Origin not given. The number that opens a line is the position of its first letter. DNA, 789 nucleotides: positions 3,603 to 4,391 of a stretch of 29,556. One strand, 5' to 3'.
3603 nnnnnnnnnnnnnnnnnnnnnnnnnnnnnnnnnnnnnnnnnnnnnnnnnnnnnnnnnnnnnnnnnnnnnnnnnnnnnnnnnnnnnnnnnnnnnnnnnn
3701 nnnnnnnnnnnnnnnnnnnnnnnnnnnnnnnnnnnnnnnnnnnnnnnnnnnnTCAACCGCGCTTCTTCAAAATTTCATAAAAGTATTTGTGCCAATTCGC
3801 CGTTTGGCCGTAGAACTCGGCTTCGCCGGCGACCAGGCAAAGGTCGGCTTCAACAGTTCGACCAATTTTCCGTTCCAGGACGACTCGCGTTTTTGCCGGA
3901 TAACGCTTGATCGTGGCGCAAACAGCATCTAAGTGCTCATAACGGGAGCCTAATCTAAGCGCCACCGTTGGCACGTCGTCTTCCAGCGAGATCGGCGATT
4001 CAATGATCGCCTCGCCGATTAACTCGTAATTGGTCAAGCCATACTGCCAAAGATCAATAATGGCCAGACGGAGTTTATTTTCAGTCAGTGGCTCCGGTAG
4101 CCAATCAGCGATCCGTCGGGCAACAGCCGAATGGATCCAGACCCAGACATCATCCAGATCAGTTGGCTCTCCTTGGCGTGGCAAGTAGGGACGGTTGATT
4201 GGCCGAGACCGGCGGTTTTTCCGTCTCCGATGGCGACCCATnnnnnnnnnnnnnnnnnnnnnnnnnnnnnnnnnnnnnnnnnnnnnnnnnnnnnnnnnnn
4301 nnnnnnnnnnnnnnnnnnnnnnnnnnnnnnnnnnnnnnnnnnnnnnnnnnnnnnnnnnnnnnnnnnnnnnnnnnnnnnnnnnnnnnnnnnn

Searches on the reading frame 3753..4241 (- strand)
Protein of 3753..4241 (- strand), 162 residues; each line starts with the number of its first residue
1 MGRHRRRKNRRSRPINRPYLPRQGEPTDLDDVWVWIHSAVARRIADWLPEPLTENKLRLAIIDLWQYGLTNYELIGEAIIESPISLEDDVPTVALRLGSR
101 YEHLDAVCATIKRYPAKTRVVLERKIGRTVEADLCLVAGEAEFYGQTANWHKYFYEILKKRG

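Call 11: search_protein_families(library=pfam, proteins=[window:3753-4241:-], max_evalue=0.01)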
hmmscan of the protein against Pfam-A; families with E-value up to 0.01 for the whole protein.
window:3753-4241:- (162 aa): 0 families

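Call 28: find_homologous_proteins(query=window:3753-4241:-)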
Query window:3753-4241:- (162 aa): 1 proteins with E <= 0.001 among 86 candidates. Only proteins of 89 to 284 residues were searched: fused or split forms outside these lengths cannot appear, so this answer is no evidence that the protein stands alone or is whole; lengths 'longer' or 'shorter' looks for them.
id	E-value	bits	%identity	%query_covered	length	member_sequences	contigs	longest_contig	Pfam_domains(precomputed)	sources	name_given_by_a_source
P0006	6.2e-106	369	100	100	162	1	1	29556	-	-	-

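Call 44: search_protein_families(library=phrogs, proteins=[window:3753-4241:-], max_evalue=0.01)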
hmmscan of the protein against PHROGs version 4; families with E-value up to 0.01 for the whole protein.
window:3753-4241:- (162 aa): 0 families
